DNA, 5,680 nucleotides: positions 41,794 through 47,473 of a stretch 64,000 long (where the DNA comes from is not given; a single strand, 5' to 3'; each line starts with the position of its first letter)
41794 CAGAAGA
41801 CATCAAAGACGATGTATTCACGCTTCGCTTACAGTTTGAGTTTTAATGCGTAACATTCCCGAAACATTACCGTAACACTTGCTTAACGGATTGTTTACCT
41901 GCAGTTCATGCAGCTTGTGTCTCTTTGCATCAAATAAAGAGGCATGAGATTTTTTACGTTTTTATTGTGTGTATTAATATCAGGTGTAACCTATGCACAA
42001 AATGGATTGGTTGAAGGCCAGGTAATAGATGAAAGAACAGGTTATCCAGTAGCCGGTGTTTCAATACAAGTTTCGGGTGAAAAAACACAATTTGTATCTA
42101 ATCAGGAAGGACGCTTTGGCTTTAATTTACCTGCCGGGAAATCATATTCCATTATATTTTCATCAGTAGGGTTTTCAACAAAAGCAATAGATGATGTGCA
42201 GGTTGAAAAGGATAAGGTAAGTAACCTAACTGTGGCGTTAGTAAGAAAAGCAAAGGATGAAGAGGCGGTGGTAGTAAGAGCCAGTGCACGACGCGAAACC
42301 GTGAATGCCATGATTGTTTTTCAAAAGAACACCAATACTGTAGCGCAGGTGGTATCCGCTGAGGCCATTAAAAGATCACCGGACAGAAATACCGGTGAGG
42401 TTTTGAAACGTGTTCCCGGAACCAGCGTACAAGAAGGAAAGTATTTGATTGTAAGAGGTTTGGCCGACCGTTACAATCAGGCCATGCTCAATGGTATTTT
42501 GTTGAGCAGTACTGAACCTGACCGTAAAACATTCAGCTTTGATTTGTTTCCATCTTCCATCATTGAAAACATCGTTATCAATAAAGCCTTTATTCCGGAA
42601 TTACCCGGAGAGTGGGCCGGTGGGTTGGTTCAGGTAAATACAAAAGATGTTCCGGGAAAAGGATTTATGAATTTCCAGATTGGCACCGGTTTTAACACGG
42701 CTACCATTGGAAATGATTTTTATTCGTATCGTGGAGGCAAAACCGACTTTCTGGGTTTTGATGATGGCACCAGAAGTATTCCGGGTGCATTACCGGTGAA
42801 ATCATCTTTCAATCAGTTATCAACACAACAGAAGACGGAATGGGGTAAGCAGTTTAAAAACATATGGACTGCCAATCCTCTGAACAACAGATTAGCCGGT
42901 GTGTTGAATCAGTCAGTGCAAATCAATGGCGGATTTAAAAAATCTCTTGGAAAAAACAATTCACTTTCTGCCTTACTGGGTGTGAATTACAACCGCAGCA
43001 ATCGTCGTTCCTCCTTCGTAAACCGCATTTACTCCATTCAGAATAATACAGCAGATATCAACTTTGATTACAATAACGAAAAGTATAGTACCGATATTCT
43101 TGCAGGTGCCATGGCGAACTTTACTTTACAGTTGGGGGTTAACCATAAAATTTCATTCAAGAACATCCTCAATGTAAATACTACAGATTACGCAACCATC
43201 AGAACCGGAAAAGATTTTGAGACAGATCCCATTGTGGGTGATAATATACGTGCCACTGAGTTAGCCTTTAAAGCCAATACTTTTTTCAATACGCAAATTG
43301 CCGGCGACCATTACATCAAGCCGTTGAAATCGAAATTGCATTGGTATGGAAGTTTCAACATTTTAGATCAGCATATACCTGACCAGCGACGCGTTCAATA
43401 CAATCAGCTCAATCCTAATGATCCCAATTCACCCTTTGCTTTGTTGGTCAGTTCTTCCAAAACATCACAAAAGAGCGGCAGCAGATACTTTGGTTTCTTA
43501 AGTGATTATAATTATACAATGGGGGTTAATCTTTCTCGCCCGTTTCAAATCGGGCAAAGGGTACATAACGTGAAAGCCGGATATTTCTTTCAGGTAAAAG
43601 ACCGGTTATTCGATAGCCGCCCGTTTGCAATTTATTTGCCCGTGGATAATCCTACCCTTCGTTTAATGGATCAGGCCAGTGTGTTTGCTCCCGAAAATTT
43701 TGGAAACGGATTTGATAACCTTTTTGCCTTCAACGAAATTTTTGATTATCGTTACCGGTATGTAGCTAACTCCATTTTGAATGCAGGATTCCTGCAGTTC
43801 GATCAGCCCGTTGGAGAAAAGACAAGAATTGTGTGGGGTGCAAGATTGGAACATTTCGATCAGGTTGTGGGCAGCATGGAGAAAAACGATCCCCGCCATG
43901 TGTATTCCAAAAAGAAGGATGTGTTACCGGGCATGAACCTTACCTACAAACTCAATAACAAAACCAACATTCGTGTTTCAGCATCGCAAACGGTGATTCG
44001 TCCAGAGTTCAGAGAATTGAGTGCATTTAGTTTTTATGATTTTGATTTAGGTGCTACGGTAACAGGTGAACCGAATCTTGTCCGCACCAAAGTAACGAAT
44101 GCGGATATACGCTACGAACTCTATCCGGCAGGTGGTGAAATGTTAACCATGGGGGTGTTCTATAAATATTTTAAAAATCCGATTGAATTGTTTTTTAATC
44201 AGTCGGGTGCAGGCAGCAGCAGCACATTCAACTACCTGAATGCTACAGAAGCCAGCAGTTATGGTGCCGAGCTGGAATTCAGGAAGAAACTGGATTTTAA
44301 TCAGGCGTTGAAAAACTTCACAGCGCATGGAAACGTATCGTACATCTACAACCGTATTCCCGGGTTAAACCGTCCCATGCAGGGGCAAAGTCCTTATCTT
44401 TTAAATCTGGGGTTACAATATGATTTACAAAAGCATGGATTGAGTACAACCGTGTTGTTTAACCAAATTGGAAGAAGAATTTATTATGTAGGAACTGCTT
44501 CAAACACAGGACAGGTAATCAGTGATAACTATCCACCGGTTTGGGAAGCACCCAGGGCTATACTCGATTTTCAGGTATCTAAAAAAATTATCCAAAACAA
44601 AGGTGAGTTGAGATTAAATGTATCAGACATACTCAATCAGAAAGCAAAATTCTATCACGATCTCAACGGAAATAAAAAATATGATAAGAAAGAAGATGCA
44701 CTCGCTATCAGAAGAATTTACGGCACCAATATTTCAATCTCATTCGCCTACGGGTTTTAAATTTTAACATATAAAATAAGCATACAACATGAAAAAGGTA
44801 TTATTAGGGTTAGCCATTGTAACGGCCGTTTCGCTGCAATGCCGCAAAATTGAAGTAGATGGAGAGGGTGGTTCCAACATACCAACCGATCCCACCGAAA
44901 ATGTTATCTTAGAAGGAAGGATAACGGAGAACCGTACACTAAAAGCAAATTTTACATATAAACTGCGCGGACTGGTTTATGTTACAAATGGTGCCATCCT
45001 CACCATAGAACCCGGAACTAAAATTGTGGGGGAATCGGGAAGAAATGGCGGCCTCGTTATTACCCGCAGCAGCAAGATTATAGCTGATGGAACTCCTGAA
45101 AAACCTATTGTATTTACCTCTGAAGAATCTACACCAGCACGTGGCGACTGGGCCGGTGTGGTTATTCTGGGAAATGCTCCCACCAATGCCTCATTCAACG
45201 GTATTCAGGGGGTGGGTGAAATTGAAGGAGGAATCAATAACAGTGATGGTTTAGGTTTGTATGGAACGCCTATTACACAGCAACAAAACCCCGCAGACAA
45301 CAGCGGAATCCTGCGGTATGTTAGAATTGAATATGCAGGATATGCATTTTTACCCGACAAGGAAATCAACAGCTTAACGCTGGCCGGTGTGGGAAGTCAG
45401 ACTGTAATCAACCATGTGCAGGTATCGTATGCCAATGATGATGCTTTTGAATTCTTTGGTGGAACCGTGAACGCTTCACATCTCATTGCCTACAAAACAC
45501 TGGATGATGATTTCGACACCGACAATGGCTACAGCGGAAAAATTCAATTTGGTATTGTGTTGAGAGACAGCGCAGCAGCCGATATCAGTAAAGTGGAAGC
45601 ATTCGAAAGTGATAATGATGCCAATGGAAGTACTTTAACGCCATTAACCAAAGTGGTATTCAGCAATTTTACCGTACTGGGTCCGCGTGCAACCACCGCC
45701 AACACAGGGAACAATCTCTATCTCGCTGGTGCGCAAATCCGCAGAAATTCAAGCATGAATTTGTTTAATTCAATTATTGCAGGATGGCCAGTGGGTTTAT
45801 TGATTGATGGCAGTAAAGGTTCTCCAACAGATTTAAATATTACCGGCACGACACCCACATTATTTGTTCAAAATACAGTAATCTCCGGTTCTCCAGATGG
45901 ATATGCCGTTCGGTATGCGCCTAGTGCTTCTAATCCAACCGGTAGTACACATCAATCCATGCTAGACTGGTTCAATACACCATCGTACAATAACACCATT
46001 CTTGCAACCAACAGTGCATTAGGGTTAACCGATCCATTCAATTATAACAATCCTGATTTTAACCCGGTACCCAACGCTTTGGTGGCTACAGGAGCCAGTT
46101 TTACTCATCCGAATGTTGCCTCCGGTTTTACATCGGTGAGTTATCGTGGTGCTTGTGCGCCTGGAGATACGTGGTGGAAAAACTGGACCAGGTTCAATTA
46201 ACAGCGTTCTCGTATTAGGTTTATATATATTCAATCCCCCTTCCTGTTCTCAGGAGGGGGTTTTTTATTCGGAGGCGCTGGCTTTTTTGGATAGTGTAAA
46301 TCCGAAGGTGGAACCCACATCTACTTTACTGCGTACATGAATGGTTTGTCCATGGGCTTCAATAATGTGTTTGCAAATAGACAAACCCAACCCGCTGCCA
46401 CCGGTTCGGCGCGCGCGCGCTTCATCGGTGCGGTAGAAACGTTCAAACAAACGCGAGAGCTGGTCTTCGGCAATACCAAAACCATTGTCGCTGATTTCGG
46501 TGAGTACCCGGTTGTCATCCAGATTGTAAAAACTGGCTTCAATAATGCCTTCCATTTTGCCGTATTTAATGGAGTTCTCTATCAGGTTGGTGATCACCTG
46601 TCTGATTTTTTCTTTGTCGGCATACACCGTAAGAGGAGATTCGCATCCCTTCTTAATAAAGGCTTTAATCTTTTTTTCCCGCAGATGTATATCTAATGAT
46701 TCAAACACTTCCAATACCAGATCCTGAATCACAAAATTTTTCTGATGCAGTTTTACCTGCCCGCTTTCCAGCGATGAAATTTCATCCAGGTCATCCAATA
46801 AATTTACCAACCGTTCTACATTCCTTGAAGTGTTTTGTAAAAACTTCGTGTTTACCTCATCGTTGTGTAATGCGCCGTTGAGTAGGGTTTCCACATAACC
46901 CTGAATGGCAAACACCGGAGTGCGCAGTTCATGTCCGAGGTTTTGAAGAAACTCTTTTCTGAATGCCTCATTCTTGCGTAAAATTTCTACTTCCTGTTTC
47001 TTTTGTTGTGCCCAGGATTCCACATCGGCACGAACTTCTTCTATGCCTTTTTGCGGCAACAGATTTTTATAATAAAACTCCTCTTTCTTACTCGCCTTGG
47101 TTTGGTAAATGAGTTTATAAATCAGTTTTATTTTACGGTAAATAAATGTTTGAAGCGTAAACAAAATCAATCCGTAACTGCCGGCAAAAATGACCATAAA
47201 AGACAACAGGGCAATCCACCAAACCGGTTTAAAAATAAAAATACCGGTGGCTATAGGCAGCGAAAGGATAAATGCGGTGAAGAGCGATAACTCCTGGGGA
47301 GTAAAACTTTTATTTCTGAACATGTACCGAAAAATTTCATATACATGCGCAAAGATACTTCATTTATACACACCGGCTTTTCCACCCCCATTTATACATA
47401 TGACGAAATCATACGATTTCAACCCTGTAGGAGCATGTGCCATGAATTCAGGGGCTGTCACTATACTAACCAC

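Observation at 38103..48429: Self-contained phosphate module without PstSCAB: PiT/DUF47, porin, TBDR/lipoprotein, PhoRB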

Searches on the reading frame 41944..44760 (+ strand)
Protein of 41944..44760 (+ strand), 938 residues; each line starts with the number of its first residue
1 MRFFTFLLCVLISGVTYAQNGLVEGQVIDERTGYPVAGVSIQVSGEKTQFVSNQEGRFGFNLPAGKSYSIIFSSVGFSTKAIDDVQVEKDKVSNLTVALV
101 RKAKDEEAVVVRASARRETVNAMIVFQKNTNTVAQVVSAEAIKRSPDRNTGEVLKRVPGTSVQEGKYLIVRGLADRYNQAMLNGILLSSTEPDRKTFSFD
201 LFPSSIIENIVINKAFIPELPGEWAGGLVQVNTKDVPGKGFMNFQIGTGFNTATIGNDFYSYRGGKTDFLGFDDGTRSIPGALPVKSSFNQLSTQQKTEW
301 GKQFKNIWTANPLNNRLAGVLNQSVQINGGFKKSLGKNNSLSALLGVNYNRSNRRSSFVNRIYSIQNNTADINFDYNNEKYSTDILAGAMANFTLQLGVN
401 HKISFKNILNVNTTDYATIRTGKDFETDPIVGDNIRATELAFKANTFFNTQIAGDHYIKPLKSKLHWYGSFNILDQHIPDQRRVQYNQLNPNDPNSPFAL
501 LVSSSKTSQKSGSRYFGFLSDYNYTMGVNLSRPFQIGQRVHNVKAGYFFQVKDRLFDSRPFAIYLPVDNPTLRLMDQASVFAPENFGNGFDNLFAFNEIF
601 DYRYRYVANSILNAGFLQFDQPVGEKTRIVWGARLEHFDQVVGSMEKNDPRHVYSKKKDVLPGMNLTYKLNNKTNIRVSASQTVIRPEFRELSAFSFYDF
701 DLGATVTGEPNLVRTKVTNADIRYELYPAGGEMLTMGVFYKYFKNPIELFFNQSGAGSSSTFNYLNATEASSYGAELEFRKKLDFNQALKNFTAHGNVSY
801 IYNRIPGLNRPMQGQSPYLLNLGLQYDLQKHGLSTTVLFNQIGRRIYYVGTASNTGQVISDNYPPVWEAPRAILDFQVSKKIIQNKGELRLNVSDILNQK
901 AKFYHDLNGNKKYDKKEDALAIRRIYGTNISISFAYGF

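Call 3: search_protein_families(library=pfam, proteins=[window:41944-44760:+])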
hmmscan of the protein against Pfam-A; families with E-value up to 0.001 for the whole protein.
window:41944-44760:+ (938 aa): 4 families
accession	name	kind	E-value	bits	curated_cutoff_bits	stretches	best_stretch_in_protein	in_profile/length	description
PF14905.12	OMP_b-brl_3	-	1.9e-23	83.7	27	1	594-922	98-399/408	Outer membrane protein beta-barrel family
PF13715.12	CarbopepD_reg_2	-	1e-14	54.8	32.2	1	23-111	1-88/88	CarboxypepD_reg-like domain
PF13620.12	CarboxypepD_reg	-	2.4e-14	53.9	32.3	1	23-99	2-81/82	Carboxypeptidase regulatory-like domain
PF07715.20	Plug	-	4.9e-11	43.5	23.9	1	128-215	3-93/107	TonB-dependent Receptor Plug Domain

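Call 4: search_protein_families(library=ncbifam, proteins=[window:41944-44760:+])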
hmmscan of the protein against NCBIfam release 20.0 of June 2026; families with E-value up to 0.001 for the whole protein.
window:41944-44760:+ (938 aa): 2 families
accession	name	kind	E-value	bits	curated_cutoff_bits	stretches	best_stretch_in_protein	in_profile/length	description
TIGR01782.1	TonB-Xanth-Caul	subfamily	4.4e-50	170.8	310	2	618-909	532-847/868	TonB-dependent receptor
NF007478.2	PRK10064.1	equivalog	1.6e-07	30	745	1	94-359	16-267/663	catecholate siderophore receptor CirA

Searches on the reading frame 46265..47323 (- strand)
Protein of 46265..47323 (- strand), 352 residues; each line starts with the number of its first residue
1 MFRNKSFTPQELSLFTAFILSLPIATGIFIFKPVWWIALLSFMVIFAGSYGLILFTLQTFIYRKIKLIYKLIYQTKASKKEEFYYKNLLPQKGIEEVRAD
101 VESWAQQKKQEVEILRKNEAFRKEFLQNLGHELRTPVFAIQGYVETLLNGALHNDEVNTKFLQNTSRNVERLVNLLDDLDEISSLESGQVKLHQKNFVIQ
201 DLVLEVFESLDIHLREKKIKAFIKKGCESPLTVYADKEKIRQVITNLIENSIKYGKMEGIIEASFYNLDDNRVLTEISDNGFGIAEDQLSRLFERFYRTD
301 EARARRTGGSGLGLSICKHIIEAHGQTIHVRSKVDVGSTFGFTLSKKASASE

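Call 3: search_protein_families(library=pfam, proteins=[window:46265-47323:-])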
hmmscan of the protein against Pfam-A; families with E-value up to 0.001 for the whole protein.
window:46265-47323:- (352 aa): 2 families
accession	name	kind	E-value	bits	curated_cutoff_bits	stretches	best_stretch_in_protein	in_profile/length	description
PF02518.31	HATPase_c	-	2.5e-26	92.7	26.4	1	236-346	2-109/111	Histidine kinase-, DNA gyrase B-, and HSP90-like ATPase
PF00512.31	HisKA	-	1.3e-14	54.4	26.9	1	122-188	2-66/66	His Kinase A (phospho-acceptor) domain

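Call 4: search_protein_families(library=ncbifam, proteins=[window:46265-47323:-])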
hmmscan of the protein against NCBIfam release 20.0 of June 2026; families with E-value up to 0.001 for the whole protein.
window:46265-47323:- (352 aa): 82 families (the best 25 are shown)
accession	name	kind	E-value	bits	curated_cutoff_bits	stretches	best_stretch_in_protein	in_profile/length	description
NF046044.1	PnpS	equivalog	7.2e-71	239.2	400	1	110-344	158-389/390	two-component system histidine kinase PnpS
NF033092.0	HK_WalK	equivalog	9.4e-65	219.3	725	1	116-345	366-593/594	cell wall metabolism sensor histidine kinase WalK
TIGR02966.1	phoR_proteo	equivalog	3.9e-62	210.2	334.2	1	110-343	102-332/333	phosphate regulon sensor histidine kinase PhoR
NF053855.1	HisKinPhoRBctds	equivalog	2.7e-48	164.8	500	1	117-346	356-583/583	two-component system sensor histidine kinase PhoR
NF041735.1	hist_kin_RppB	equivalog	3e-48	164.7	400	1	123-344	217-437/438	two-component system sensor histidine kinase RppB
NF047874.1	MASE3_PAS_HK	subfamily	2.7e-46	158.6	560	1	103-348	384-627/655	MASE3 domain-containing sensor histidine kinase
NF006800.0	PRK09303.1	equivalog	3.9e-45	154.4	342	1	107-344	136-375/383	histidine kinase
NF012163.2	BaeS_SmeS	equivalog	4.4e-45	154.4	500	1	100-331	218-443/457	sensor histidine kinase efflux regulator BaeS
NF008235.0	PRK11006.1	equivalog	1.3e-44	152.8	390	1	111-347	193-424/431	phosphate regulon sensor histidine kinase PhoR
TIGR02956.1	TMAO_torS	equivalog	2.3e-44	151.8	676.5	1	122-346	464-682/967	TMAO reductase system sensor histidine kinase/response regulator TorS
NF007837.0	PRK10549.1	equivalog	8.8e-43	146.7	603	1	100-332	218-444/466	envelope stress sensor histidine kinase BaeS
NF033093.1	HK_VicK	exception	1e-42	146.3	680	1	116-345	203-434/448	cell wall metabolism sensor histidine kinase VicK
NF033091.0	HK_VanS_ACDEFG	equivalog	2.8e-41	141.6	400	1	53-334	7-283/293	vancomycin resistance histidine kinase VanS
NF008318.0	PRK11107.1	equivalog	1.4e-40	139.2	890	1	121-348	292-520/920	two-component sensor histidine kinase BarA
NF045911.1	TCSHisKinNblS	equivalog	6.8e-39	133.7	1000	1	111-345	381-619/621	two-component system sensor histidine kinase NblS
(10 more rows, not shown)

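Call 13: find_homologous_proteins(query=window:46265-47323:-)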
Query window:46265-47323:- (352 aa): 8000 proteins with E <= 0.001 among 8000 candidates; the best 120 are listed.
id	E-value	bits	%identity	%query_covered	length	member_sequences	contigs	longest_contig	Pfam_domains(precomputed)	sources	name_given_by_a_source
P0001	3.1e-220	748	96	100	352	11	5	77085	PF02518.32,PF00512.32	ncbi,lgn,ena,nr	ncbi:MAG TPA: ATP-binding protein [Ferruginibacter sp.]|nr:ATP-binding protein [Ferruginibacter sp.]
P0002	3.9e-194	662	85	99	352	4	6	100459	PF02518.32,PF00512.32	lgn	-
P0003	2.7e-182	623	82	98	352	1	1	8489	PF02518.32,PF00512.32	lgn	-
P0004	2.4e-179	614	80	98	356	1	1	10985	PF02518.32,PF00512.32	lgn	-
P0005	9.7e-175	598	76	99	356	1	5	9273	PF02518.32,PF00512.32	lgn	-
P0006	1.5e-171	588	75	99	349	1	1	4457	PF02518.32,PF00512.32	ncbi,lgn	ncbi:MAG: ATP-binding protein [Ferruginibacter sp.]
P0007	1.8e-171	588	75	98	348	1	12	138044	PF02518.32,PF00512.32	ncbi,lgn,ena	-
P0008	5.6e-171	586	74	99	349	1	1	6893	PF02518.32,PF00512.32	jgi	jgi:two-component system, OmpR family, phosphate regulon sensor histidine kinase PhoR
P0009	7.0e-171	586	75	99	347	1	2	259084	PF02518.32,PF00512.32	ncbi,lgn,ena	-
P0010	1.4e-170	585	74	100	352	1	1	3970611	PF02518.32,PF00512.32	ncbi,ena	-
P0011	1.8e-170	584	74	99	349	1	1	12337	PF02518.32,PF00512.32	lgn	-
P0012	3.2e-170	584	73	99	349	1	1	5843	PF02518.32,PF00512.32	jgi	jgi:two-component system, OmpR family, phosphate regulon sensor histidine kinase PhoR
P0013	3.3e-170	584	73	99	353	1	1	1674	PF02518.32,PF00512.32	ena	-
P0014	4.6e-170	583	73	99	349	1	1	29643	PF02518.32,PF00512.32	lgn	-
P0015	5.3e-170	583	74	99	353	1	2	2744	PF02518.32,PF00512.32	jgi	jgi:two-component system, OmpR family, phosphate regulon sensor histidine kinase PhoR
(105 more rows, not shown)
